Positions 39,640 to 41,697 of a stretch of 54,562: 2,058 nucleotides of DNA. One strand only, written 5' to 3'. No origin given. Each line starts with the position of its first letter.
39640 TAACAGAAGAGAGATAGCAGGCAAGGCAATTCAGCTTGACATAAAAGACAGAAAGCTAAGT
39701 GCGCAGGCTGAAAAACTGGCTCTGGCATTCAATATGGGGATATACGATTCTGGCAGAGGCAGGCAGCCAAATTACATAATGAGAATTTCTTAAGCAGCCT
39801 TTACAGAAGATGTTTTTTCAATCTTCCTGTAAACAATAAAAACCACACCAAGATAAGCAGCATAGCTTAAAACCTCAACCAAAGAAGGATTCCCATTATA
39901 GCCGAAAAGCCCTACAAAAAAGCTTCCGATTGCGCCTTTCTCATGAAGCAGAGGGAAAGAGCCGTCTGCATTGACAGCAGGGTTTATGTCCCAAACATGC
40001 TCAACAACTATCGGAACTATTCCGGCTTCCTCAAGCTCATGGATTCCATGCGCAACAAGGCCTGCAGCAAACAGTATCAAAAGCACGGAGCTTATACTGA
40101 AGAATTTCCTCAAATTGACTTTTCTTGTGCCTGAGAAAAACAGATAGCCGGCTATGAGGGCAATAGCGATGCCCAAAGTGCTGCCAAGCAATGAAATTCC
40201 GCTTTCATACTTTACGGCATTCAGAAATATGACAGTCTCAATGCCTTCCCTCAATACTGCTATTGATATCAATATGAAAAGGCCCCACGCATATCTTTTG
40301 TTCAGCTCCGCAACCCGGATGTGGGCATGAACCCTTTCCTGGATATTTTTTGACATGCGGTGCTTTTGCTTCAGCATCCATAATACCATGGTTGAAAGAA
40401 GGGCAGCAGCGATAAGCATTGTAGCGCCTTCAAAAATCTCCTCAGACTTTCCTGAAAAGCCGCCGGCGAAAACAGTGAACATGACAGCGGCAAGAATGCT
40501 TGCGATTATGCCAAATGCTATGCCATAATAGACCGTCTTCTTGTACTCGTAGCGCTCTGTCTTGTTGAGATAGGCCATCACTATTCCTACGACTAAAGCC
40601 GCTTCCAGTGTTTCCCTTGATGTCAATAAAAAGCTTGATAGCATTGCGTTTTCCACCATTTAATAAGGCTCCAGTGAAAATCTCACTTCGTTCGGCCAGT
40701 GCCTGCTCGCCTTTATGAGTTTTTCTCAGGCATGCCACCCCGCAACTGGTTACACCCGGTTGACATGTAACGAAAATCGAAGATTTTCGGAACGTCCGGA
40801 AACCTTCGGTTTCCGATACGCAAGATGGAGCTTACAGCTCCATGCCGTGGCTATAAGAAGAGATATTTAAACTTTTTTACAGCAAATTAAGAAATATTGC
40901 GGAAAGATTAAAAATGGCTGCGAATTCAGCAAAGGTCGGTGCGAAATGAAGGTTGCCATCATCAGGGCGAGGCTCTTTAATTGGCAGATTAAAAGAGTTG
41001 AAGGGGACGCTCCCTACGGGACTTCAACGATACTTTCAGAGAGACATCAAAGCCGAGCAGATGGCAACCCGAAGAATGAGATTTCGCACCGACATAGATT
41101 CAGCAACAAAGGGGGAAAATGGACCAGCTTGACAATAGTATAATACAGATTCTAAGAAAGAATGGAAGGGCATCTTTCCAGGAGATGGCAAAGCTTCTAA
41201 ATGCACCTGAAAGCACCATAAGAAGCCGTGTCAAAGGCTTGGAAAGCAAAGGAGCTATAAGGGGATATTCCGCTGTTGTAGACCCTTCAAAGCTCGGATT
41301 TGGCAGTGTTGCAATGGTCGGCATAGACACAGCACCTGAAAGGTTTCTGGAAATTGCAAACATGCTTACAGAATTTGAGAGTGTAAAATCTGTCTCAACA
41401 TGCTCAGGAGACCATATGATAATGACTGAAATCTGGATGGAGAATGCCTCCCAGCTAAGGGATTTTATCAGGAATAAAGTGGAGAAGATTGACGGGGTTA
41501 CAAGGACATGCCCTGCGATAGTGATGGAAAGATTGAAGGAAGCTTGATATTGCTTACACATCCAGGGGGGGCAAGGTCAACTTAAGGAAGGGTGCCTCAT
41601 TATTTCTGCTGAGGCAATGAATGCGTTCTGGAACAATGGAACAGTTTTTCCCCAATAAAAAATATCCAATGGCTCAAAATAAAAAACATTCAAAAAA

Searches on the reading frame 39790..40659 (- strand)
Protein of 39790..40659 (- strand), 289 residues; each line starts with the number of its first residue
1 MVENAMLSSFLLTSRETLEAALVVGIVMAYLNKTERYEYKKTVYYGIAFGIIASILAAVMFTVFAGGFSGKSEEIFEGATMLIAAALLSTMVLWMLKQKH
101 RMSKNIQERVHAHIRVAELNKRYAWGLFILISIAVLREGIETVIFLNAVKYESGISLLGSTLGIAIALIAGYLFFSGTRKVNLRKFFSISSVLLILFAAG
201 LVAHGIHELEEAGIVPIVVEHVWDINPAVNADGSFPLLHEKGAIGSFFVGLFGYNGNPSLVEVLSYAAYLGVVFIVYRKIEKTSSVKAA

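Call 17: search_protein_families(library=pfam, proteins=[window:39790-40659:-])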
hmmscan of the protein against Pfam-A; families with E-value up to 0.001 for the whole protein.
window:39790-40659:- (289 aa): 3 families
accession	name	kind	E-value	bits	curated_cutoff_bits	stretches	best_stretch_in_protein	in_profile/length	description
PF03239.20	FTR1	-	4.3e-47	161.2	25.3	1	6-275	1-277/284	Iron permease FTR1 family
PF03706.18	LPG_synthase_TM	-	9.9e-05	22.4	33.4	1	28-173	95-255/302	Lysylphosphatidylglycerol synthase TM region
PF17647.6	DUF5518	-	0.00023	21.7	27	1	11-92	20-100/116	Family of unknown function (DUF5518)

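Call 61: find_encoding_contigs(protein=window:39790-40659:-, flank=6000, max_places=10)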
Protein window:39790-40659:- (289 aa): no gene with exactly this product is on record in the collection.

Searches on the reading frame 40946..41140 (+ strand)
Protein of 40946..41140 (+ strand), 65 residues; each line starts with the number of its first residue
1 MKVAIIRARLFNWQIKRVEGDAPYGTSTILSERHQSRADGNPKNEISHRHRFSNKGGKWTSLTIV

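Call 72: find_homologous_proteins(query=window:40946-41140:+, max_evalue=10)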
Query seq(65 aa): no candidate shares three 5-residue words with the query. No homologue found.

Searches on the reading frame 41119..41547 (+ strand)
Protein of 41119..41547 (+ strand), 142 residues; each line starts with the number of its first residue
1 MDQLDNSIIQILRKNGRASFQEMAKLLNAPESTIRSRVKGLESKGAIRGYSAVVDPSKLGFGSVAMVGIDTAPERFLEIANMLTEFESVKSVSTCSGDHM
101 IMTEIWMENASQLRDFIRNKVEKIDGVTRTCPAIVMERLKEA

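Call 62: find_encoding_contigs(protein=window:41119-41547:+, flank=6000, max_places=10)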
Protein window:41119-41547:+ (142 aa): 14 contigs read that carry it; 10 places shown.
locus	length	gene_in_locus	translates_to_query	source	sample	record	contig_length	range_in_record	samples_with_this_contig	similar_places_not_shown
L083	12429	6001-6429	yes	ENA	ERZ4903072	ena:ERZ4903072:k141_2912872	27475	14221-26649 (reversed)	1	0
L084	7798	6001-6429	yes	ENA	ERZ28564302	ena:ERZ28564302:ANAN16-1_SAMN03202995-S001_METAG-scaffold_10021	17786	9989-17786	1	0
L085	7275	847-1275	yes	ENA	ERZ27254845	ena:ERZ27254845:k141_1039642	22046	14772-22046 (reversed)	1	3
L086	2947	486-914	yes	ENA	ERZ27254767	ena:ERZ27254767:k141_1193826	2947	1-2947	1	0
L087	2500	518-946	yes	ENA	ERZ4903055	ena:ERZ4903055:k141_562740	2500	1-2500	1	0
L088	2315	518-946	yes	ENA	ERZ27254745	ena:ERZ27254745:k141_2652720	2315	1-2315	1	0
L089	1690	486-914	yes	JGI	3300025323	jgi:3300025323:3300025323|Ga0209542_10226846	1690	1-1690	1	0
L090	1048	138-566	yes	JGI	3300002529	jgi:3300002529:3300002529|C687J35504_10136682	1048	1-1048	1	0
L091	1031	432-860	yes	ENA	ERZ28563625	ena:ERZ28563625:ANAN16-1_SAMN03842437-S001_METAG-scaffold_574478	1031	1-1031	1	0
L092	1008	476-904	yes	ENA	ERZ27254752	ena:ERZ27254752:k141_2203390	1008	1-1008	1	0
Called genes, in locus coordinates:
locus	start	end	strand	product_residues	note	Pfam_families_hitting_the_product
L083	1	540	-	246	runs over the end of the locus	PF02683:DsbD_TM, PF13386:DsbD_2 (weak)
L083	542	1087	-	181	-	PF00085:Thioredoxin (weak)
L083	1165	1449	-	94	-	PF26119:DUF8036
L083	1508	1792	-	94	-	PF01022:HTH_5, PF12840:HTH_20 (weak), PF21476:PF0610-like_N (weak)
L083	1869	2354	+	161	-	-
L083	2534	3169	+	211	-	PF19810:HFX_2341_N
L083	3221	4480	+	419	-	PF00389:2-Hacid_dh, PF02826:2-Hacid_dh_C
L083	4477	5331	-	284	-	PF03239:FTR1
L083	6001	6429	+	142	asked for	PF13404:HTH_AsnC-type, PF13412:HTH_24, PF22482:AsnC_trans_reg_3 (faint), PF01037:AsnC_trans_reg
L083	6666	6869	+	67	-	-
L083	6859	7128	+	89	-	PF05016:ParE_toxin (weak)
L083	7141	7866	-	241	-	-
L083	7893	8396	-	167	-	PF24034:DUF7343, PF01047:MarR (weak), PF12802:MarR_2 (weak)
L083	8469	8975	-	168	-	-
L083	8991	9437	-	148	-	PF07681:DoxX, PF04173:DoxD (weak)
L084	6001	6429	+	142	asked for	PF13404:HTH_AsnC-type, PF13412:HTH_24, PF22482:AsnC_trans_reg_3 (faint), PF01037:AsnC_trans_reg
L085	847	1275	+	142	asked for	PF13404:HTH_AsnC-type, PF13412:HTH_24, PF22482:AsnC_trans_reg_3 (faint), PF01037:AsnC_trans_reg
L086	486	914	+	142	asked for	PF13404:HTH_AsnC-type, PF13412:HTH_24, PF22482:AsnC_trans_reg_3 (faint), PF01037:AsnC_trans_reg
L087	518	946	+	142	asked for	PF13404:HTH_AsnC-type, PF13412:HTH_24, PF22482:AsnC_trans_reg_3 (faint), PF01037:AsnC_trans_reg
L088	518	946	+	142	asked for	PF13404:HTH_AsnC-type, PF13412:HTH_24, PF22482:AsnC_trans_reg_3 (faint), PF01037:AsnC_trans_reg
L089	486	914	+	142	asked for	PF13404:HTH_AsnC-type, PF13412:HTH_24, PF22482:AsnC_trans_reg_3 (faint), PF01037:AsnC_trans_reg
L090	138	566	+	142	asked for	PF13404:HTH_AsnC-type, PF13412:HTH_24, PF22482:AsnC_trans_reg_3 (faint), PF01037:AsnC_trans_reg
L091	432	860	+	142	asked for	PF13404:HTH_AsnC-type, PF13412:HTH_24, PF22482:AsnC_trans_reg_3 (faint), PF01037:AsnC_trans_reg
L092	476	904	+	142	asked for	PF13404:HTH_AsnC-type, PF13412:HTH_24, PF22482:AsnC_trans_reg_3 (faint), PF01037:AsnC_trans_reg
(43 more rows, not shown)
